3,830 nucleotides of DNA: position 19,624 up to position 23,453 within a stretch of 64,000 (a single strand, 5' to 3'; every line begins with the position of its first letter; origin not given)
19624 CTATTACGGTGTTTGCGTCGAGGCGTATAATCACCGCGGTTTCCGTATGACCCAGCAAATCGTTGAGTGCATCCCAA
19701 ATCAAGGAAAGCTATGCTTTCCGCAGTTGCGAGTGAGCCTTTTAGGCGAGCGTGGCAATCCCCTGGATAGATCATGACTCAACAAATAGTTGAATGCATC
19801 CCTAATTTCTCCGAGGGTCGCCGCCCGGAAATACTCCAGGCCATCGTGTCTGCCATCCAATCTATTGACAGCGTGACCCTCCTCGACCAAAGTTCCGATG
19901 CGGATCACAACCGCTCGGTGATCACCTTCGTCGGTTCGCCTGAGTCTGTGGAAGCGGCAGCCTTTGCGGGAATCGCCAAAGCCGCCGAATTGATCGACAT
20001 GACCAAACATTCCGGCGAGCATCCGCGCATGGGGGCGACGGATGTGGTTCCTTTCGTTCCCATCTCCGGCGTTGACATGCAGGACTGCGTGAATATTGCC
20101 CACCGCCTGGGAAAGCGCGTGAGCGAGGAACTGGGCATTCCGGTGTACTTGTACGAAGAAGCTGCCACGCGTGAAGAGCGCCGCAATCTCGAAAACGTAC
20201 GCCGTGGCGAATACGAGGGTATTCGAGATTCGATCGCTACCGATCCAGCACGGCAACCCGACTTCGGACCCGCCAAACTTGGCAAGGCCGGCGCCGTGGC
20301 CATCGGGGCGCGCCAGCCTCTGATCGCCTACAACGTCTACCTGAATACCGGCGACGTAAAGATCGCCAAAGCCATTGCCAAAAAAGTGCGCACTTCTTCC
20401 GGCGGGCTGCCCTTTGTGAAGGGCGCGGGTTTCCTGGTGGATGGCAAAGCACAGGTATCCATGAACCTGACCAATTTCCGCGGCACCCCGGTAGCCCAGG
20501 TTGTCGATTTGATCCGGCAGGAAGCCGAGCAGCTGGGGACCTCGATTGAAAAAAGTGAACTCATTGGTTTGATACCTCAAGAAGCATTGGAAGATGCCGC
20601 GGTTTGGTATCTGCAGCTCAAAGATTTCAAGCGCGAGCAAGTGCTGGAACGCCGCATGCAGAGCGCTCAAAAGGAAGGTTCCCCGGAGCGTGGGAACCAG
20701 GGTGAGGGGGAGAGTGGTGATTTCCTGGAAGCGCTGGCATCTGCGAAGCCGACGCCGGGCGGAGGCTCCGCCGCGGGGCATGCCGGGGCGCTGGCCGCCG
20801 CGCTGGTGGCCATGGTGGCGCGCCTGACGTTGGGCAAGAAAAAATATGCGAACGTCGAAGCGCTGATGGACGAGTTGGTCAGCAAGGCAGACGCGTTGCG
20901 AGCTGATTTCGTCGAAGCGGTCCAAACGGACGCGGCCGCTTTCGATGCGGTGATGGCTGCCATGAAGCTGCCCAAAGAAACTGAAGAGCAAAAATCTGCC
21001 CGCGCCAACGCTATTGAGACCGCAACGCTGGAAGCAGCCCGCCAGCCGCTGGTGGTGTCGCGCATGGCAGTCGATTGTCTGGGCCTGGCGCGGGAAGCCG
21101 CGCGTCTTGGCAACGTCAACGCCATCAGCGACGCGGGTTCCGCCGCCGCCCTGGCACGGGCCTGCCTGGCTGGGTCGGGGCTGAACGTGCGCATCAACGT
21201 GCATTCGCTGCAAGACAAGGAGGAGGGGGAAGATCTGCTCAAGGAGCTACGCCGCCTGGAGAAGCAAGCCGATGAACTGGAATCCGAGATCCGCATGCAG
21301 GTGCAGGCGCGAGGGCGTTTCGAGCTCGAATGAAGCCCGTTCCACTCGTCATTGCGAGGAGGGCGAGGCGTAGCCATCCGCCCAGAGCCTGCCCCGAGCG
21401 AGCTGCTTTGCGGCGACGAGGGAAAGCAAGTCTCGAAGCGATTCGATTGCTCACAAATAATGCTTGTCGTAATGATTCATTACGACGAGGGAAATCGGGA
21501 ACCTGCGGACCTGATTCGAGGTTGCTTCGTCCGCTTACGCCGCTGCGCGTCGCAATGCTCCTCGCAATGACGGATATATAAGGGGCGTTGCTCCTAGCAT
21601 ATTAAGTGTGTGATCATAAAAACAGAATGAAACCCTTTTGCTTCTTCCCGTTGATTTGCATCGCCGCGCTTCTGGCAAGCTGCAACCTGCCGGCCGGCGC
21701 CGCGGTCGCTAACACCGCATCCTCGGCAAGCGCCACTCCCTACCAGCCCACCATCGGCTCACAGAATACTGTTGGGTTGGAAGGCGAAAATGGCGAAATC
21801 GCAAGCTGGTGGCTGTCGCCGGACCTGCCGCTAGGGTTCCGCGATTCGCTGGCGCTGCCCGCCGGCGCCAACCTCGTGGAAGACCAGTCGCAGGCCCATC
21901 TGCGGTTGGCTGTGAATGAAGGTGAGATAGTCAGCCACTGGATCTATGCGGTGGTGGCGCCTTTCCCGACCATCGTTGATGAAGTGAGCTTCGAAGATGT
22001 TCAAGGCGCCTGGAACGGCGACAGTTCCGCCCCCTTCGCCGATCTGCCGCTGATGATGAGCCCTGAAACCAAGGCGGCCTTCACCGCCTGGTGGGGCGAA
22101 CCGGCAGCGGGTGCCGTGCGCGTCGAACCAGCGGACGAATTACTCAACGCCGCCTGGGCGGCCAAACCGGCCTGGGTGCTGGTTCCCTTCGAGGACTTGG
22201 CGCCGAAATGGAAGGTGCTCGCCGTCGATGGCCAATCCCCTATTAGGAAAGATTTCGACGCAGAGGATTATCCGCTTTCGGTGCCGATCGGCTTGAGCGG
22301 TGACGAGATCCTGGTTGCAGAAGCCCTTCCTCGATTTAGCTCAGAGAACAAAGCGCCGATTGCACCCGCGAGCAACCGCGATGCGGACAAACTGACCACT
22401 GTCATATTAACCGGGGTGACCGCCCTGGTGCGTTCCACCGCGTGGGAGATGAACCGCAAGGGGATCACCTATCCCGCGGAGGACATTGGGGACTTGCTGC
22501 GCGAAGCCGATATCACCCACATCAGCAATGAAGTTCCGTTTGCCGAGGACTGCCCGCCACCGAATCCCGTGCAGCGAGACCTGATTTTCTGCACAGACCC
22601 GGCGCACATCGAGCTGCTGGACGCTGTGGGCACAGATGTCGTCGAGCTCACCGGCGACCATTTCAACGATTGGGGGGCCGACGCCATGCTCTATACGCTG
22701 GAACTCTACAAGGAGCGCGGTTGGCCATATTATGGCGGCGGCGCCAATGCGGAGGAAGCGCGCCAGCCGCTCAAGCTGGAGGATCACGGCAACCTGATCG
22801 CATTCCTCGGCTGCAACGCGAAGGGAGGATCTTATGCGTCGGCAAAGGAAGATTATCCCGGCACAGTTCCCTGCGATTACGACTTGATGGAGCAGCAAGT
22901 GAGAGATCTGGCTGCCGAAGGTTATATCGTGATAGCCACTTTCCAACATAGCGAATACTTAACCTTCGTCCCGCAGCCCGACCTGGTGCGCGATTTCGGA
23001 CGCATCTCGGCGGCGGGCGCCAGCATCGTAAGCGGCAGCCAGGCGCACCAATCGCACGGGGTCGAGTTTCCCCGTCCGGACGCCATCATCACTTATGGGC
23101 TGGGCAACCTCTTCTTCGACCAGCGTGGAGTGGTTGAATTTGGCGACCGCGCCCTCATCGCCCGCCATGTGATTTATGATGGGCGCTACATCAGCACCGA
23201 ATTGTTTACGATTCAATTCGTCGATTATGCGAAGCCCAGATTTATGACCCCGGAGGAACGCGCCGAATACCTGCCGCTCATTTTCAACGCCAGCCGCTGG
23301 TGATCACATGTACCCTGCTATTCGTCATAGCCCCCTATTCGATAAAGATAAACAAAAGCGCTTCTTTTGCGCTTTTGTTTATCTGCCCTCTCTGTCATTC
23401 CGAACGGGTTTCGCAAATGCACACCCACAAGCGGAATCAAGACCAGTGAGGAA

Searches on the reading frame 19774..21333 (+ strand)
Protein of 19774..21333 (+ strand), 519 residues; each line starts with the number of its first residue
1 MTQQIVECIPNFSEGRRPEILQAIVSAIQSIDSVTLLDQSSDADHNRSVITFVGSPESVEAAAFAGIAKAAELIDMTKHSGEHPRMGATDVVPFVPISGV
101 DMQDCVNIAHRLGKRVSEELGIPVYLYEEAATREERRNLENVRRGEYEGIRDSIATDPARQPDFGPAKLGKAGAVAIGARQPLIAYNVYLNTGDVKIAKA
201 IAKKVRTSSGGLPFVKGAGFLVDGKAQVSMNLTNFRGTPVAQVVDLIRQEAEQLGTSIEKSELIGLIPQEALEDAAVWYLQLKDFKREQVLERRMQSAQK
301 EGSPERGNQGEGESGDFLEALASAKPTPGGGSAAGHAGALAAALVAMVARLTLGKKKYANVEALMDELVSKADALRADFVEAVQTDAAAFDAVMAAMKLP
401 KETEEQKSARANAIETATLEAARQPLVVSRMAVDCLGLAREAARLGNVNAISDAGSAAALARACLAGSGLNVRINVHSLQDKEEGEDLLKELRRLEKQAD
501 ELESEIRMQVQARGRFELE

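Call 77: search_protein_families(library=pfam, proteins=[window:19774-21333:+], max_evalue=0.00001)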
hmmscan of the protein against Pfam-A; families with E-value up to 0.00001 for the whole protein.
window:19774-21333:+ (519 aa): 3 families
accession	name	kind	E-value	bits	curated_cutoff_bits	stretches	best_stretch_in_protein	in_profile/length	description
PF07837.17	FTCD_N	-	8.2e-73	244.3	27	1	5-180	1-176/176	Formiminotransferase domain, N-terminal subdomain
PF04961.17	FTCD_C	-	5.8e-59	199.3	24.5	1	316-493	4-181/182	Formiminotransferase-cyclodeaminase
PF02971.19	FTCD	-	2.8e-22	79.6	24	1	183-284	2-111/145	Formiminotransferase domain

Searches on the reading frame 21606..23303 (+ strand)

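Call 77: search_protein_families(library=pfam, proteins=[window:21606-23303:+], max_evalue=0.00001)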
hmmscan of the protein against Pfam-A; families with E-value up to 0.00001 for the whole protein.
window:21606-23303:+ (565 aa): 1 family
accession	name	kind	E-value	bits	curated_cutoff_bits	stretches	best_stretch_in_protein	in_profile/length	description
PF09587.15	PGA_cap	-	7.9e-31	107.9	27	1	266-506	2-255/255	Bacterial capsule synthesis protein PGA_cap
